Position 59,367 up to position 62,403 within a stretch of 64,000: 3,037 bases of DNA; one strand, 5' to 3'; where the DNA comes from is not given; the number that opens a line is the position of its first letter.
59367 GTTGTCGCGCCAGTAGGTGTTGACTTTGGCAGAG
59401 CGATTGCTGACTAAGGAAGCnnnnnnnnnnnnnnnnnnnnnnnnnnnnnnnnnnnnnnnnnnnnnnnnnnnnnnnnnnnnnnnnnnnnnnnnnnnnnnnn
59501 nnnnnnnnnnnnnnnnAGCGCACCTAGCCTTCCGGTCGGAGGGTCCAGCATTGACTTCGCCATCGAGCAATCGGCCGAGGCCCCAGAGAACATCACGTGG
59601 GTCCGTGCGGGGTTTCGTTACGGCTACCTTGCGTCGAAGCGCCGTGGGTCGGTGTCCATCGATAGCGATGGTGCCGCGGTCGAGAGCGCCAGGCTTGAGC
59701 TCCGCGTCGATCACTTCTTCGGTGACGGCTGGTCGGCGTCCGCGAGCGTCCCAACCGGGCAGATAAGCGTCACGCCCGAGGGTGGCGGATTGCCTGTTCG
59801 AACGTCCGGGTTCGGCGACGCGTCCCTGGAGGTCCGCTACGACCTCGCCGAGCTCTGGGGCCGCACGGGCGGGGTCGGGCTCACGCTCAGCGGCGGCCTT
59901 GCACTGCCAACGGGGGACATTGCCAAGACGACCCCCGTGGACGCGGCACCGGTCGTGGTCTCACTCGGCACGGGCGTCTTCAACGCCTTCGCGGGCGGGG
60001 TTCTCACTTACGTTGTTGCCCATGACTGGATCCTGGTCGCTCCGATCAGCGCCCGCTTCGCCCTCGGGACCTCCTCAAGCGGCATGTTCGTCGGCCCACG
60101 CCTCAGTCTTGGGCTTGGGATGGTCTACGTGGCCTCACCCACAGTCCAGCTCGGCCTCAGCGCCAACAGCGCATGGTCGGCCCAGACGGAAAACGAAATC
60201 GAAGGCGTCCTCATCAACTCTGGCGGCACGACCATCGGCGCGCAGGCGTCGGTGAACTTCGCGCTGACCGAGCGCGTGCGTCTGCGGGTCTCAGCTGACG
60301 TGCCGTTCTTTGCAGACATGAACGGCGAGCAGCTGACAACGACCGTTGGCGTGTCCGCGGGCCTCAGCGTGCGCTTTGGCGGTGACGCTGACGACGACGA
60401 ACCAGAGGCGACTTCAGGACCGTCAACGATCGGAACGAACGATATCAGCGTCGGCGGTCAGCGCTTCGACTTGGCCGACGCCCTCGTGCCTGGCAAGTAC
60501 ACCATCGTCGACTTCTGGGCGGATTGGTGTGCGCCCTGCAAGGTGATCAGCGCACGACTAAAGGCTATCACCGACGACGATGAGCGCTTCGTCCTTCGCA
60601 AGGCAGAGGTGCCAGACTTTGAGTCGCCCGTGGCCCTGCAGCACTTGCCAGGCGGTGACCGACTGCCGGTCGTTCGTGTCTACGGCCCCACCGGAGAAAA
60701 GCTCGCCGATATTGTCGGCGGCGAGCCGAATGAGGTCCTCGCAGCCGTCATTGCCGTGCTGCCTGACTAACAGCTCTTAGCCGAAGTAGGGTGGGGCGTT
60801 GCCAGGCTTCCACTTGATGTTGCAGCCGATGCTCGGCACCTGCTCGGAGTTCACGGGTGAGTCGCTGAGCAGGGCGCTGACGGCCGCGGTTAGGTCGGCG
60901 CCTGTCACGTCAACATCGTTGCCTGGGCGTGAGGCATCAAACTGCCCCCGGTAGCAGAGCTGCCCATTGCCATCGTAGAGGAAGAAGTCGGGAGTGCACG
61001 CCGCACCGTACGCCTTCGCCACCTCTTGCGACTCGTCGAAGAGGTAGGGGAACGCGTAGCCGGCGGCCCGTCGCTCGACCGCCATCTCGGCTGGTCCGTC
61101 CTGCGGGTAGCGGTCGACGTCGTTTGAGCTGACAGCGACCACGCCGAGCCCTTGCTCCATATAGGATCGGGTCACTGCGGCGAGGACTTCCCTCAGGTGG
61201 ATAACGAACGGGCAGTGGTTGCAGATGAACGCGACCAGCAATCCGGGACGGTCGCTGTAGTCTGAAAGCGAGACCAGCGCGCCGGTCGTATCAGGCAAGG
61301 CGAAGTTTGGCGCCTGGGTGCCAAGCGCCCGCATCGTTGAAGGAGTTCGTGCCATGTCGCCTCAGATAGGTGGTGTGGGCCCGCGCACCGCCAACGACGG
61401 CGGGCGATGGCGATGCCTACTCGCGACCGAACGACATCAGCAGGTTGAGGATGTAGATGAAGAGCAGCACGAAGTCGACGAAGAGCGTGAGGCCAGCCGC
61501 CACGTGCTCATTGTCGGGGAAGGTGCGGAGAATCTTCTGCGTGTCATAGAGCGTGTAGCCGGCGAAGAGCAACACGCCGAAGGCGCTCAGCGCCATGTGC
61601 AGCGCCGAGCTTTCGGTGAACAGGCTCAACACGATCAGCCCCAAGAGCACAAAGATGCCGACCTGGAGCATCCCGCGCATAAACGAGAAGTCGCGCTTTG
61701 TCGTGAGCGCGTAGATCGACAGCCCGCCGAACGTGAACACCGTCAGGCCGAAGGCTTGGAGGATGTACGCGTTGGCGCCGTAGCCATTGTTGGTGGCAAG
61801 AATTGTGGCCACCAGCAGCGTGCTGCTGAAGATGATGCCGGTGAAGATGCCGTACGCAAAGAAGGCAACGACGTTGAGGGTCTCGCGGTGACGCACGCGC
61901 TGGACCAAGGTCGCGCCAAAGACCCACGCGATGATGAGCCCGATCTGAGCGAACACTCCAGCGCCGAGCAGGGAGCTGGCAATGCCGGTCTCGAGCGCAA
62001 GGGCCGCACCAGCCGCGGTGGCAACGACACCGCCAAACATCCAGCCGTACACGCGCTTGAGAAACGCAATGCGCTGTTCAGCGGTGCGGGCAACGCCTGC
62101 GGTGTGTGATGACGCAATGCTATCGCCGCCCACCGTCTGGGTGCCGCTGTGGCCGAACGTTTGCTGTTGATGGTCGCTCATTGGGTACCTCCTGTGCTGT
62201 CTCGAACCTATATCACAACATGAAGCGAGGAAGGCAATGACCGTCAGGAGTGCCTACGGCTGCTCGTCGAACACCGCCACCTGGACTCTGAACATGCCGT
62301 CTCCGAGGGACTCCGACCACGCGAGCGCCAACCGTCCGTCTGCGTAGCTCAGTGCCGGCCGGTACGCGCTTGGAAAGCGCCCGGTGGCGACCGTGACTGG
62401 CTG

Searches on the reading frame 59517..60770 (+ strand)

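Call 39: search_protein_families(library=pfam, proteins=[window:59517-60770:+], max_evalue=0.001)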
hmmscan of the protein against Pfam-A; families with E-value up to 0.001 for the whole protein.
window:59517-60770:+ (417 aa): 2 families
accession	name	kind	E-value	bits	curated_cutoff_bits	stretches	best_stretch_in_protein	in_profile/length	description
PF00085.26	Thioredoxin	-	3.8e-07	30.5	23.5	1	327-412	19-101/103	Thioredoxin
PF13557.12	Phenol_MetA_deg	-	4e-05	24.2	22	1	66-259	34-220/242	Putative MetA-pathway of phenol degradation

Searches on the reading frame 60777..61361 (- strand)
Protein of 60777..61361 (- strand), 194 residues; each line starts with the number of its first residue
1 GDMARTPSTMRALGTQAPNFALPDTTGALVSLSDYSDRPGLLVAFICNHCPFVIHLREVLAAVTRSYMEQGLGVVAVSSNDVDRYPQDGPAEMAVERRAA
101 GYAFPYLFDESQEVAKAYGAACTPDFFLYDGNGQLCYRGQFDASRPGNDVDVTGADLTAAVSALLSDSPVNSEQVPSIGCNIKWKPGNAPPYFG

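Call 77: search_protein_families(library=pfam, proteins=[window:60777-61361:-], max_evalue=0.001)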
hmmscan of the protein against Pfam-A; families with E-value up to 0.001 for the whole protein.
window:60777-61361:- (194 aa): 3 families
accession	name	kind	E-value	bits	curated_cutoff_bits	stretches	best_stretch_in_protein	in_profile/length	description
PF00578.27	AhpC-TSA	-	7.6e-18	65.1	26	1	14-137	2-123/124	AhpC/TSA family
PF08534.16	Redoxin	-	4.2e-17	62.7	26.6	1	14-149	3-140/148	Redoxin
PF13098.12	Thioredoxin_2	-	0.00053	20.7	27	1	40-143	7-97/104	Thioredoxin-like domain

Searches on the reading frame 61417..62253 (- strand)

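Call 39: search_protein_families(library=pfam, proteins=[window:61417-62253:-], max_evalue=0.001)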
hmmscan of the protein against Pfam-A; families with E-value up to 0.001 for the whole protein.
window:61417-62253:- (278 aa): 1 family
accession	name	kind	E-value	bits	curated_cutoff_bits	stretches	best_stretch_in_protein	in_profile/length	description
PF01027.25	Bax1-I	-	7.7e-44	150.4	34.1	1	63-272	2-207/207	Inhibitor of apoptosis-promoting Bax1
